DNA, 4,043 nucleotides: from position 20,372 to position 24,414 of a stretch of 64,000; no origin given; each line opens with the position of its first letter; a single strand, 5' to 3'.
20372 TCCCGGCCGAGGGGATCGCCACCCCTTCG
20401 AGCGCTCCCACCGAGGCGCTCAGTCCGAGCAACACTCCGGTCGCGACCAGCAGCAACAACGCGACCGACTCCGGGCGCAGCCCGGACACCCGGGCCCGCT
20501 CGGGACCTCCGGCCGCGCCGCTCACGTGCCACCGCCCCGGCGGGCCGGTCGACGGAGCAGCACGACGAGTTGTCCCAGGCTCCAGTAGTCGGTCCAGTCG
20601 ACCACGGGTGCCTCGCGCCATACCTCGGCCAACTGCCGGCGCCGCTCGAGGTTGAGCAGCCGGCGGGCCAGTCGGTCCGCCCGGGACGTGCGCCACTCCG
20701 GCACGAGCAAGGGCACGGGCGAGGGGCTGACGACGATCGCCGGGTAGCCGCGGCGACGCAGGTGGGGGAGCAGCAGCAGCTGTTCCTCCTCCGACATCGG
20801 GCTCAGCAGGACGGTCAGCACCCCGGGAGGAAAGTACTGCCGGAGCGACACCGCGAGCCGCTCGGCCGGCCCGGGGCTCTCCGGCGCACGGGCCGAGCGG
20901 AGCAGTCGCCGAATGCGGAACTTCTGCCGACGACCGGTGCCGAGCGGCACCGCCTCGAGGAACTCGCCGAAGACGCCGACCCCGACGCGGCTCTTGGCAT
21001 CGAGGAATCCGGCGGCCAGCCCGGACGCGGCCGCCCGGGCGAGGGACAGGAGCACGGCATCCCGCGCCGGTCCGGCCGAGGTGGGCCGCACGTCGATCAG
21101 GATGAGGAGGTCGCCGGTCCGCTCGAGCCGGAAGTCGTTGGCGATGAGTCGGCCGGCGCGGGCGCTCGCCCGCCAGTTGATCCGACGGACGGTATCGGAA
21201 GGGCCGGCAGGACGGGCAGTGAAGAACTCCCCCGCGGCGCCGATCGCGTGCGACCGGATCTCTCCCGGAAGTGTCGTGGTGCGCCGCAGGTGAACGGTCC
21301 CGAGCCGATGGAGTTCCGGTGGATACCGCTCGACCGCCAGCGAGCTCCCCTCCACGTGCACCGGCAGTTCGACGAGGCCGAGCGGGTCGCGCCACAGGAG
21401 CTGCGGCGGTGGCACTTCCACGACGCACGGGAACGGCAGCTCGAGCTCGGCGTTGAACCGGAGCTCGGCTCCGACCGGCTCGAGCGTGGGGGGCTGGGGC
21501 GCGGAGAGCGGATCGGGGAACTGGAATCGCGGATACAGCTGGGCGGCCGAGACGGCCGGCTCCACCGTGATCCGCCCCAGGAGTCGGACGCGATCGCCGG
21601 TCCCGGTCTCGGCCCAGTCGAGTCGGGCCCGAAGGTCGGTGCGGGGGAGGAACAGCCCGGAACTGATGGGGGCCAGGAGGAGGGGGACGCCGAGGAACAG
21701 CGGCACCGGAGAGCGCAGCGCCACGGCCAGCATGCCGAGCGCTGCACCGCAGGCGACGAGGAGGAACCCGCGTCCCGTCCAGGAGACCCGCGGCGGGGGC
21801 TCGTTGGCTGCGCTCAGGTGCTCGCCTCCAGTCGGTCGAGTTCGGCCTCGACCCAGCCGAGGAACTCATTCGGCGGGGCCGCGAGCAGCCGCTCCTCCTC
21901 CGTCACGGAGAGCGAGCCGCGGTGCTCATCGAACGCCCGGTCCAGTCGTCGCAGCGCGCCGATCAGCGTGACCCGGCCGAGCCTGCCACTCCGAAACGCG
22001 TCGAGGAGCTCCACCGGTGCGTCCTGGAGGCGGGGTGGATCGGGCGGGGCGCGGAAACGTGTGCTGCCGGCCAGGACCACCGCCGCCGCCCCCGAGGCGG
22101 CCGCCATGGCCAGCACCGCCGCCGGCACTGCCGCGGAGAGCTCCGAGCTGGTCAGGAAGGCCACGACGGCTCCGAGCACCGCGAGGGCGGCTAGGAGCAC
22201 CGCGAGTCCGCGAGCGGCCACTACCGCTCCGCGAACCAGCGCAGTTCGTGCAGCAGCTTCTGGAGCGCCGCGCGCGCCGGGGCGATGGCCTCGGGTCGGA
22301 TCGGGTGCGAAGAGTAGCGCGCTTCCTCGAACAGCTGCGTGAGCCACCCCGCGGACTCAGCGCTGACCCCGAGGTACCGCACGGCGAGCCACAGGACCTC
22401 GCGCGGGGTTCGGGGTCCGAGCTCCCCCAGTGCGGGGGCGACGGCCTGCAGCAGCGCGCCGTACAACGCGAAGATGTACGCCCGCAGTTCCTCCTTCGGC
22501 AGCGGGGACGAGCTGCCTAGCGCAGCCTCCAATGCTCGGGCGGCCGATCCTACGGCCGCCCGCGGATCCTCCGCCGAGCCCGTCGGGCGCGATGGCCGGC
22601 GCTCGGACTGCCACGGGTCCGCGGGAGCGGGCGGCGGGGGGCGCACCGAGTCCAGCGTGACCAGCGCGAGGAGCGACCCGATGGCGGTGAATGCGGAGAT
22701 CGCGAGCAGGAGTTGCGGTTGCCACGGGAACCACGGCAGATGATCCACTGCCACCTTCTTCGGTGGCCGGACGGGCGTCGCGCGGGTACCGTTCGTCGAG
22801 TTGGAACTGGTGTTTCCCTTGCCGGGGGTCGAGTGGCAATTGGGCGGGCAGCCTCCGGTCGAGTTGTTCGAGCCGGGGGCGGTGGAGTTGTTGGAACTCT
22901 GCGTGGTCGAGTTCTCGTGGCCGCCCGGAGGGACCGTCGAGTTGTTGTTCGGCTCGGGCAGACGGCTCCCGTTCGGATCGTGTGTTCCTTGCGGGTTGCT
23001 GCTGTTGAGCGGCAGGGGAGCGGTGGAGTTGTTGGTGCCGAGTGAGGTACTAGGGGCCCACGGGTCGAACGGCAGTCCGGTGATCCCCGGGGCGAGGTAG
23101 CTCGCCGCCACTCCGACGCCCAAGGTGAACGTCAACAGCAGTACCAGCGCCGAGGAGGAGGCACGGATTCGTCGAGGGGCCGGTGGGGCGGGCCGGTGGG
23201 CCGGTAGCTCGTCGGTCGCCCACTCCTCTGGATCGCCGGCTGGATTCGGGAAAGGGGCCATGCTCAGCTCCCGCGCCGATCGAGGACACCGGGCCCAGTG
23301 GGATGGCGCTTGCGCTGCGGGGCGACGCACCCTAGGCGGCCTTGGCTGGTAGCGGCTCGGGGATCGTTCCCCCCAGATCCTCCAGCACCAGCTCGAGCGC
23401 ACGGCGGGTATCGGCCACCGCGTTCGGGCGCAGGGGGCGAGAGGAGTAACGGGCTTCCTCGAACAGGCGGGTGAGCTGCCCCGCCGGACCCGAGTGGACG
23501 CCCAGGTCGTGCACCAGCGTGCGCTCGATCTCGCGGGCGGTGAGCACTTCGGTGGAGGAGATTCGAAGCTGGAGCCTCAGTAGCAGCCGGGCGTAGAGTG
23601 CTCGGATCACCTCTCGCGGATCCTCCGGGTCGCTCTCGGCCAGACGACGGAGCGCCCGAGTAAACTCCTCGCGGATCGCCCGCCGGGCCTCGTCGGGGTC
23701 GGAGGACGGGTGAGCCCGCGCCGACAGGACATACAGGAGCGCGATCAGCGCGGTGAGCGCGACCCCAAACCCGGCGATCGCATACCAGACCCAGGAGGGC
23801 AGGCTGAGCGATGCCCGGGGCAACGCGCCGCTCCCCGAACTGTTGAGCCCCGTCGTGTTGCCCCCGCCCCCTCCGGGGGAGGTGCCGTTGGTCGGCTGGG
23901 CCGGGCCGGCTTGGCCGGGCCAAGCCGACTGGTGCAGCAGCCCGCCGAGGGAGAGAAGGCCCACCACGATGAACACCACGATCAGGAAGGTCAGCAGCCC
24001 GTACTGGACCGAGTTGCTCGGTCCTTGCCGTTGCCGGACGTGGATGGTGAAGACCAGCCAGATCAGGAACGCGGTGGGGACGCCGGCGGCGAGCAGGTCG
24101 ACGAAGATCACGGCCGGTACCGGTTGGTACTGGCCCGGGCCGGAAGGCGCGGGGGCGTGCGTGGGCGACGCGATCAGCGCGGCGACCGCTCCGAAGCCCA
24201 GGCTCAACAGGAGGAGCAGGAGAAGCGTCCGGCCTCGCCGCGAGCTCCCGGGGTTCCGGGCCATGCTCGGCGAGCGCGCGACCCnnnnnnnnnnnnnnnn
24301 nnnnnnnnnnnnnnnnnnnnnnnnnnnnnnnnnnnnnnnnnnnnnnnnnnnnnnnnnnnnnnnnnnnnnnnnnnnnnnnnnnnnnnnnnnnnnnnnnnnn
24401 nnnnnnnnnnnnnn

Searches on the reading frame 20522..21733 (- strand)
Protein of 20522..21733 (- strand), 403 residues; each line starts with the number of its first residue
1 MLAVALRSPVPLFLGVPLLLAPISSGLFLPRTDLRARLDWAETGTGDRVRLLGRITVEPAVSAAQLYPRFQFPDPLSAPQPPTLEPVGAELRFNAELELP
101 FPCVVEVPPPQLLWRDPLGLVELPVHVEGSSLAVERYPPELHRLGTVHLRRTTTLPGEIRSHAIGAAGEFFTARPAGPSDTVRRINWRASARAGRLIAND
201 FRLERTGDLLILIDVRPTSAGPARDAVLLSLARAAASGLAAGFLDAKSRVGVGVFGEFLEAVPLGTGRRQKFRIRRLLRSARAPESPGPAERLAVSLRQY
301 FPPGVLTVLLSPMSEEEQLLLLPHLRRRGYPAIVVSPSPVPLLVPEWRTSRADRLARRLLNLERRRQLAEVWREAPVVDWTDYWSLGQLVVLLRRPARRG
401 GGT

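Call 7: search_protein_families(library=pfam, proteins=[window:20522-21733:-], max_evalue=0.01)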
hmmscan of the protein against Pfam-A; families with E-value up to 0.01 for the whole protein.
window:20522-21733:- (403 aa): 1 family
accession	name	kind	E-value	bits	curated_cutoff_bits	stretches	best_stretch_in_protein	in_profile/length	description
PF01882.25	DUF58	-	9.6e-09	35.2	23.4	1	174-290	3-119/216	Protein of unknown function DUF58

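Call 9: search_protein_families(library=ncbifam, proteins=[window:20522-21733:-], max_evalue=0.01)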
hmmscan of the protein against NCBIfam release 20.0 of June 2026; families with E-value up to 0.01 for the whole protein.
window:20522-21733:- (403 aa): 0 families

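Call 49: find_related_loci(query=window:20522-21733:-, collection=metagenome_contigs, flank=10000)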
Query window:20522-21733:- (403 aa) in metagenome_contigs; peptide patterns used: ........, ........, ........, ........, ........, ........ (x = any residue, [..] = any of these).
435 stretches matched a pattern; 10 encode a relative of the query (tblastn E <= 1e-3); 10 distinct loci.
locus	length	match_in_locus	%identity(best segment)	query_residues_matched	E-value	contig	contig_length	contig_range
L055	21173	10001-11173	49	1-390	6e-106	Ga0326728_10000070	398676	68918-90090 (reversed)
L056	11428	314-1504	52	1-396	7e-103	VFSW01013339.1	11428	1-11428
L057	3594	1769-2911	48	23-401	1e-101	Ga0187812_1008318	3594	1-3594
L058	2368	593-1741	48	15-396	9e-100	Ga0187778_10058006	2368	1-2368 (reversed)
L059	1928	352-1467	46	26-396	1e-100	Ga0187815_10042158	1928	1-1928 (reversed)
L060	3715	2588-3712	46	23-396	2e-95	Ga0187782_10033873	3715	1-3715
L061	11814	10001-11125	48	23-396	6e-94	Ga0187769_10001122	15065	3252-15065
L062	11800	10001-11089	47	30-390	3e-92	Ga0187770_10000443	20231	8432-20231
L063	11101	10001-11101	48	23-388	7e-92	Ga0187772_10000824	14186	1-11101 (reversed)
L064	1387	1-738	53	149-393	7e-81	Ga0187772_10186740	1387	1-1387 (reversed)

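Call 52: search_protein_families(library=pfam, proteins=[L055:7662-8570:+, L055:8608-9525:+, L055:9522-9926:+, L055:11213-11734:+, L055:13027-13980:+, L055:13977-15113:+, L055:15714-16502:+, L055:16754-17443:+, L055:17409-20372:-], max_evalue=0.01)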
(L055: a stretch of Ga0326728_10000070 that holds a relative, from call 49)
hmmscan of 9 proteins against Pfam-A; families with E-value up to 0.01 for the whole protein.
L055:7662-8570:+ (302 aa): 1 family
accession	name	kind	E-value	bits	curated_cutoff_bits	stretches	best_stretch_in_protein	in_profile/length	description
PF00583.31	Acetyltransf_1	-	0.0033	18.1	20.7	1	32-119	13-98/116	Acetyltransferase (GNAT) family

L055:8608-9525:+ (305 aa): 1 family
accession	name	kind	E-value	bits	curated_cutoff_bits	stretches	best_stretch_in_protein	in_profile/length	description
PF13559.11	DUF4129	-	6.7e-09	36.1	24.8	1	224-292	1-69/69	Domain of unknown function (DUF4129)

L055:9522-9926:+ (134 aa): 0 families

L055:11213-11734:+ (173 aa): 0 families

L055:13027-13980:+ (317 aa): 2 families
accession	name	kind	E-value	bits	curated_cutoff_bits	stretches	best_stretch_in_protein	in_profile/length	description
PF02826.25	2-Hacid_dh_C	-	9.5e-55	185.2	25.1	1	109-278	2-178/178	D-isomer specific 2-hydroxyacid dehydrogenase, NAD binding domain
PF00389.36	2-Hacid_dh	-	8.5e-34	116.6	24.6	1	7-309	1-133/134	D-isomer specific 2-hydroxyacid dehydrogenase, catalytic domain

L055:13977-15113:+ (378 aa): 1 family
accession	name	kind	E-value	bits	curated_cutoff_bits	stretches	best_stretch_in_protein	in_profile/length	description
PF00266.25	Aminotran_5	-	1.2e-28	100.6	21.5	1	30-327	33-341/371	Aminotransferase class-V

L055:15714-16502:+ (262 aa): 2 families
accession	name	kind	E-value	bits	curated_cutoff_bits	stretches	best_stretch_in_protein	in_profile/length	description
PF00535.33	Glycos_transf_2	-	4e-22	79.4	23.3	1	5-180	2-167/168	Glycosyl transferase family 2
PF13641.12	Glyco_tranf_2_3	-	0.0008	19.9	27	1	4-204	4-201/230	Glycosyltransferase like family 2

L055:16754-17443:+ (229 aa): 1 family
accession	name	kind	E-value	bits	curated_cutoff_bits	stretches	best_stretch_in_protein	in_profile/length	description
PF01871.22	AMMECR1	-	8.8e-47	159.2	25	1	18-198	1-168/168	AMMECR1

L055:17409-20372:- (987 aa): 6 families
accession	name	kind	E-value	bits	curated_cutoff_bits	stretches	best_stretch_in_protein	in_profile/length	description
PF00133.28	tRNA-synt_1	-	3.9e-106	355.7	22.7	1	20-633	2-412/414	tRNA synthetases class I (I, L, M and V)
PF08264.19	Anticodon_1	-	2.6e-28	99.2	25.1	1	680-829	1-145/148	Anticodon-binding domain of tRNA ligase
PF09334.17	tRNA-synt_1g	-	3.4e-17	62.7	20.1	2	50-197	8-135/391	tRNA synthetases class I (M)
PF19302.4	DUF5915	-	3.4e-12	46.7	27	1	875-975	90-184/195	Domain of unknown function (DUF5915)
PF01406.26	tRNA-synt_1e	-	7.7e-06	25.9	27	1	571-642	229-299/301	tRNA synthetases class I (C) catalytic domain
PF01921.24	tRNA-synt_1f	-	0.0074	15.7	27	0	588-632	274-318/360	tRNA synthetases class I (K)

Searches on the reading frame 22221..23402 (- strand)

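Call 7: search_protein_families(library=pfam, proteins=[window:22221-23402:-], max_evalue=0.01)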
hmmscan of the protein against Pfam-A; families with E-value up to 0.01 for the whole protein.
window:22221-23402:- (393 aa): 1 family
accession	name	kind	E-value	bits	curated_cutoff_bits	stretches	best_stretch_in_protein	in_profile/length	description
PF13559.11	DUF4129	-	9.3e-07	29.3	24.8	1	314-381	2-69/69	Domain of unknown function (DUF4129)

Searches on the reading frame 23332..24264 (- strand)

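Call 7: search_protein_families(library=pfam, proteins=[window:23332-24264:-], max_evalue=0.01)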
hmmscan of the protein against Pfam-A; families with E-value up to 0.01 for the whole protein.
window:23332-24264:- (310 aa): 1 family
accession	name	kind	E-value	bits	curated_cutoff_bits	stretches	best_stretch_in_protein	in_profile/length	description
PF13559.11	DUF4129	-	1.5e-07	31.8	24.8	1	237-291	16-69/69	Domain of unknown function (DUF4129)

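Call 9: search_protein_families(library=ncbifam, proteins=[window:23332-24264:-], max_evalue=0.01)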
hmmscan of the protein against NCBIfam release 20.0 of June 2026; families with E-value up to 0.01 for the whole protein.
window:23332-24264:- (310 aa): 0 families
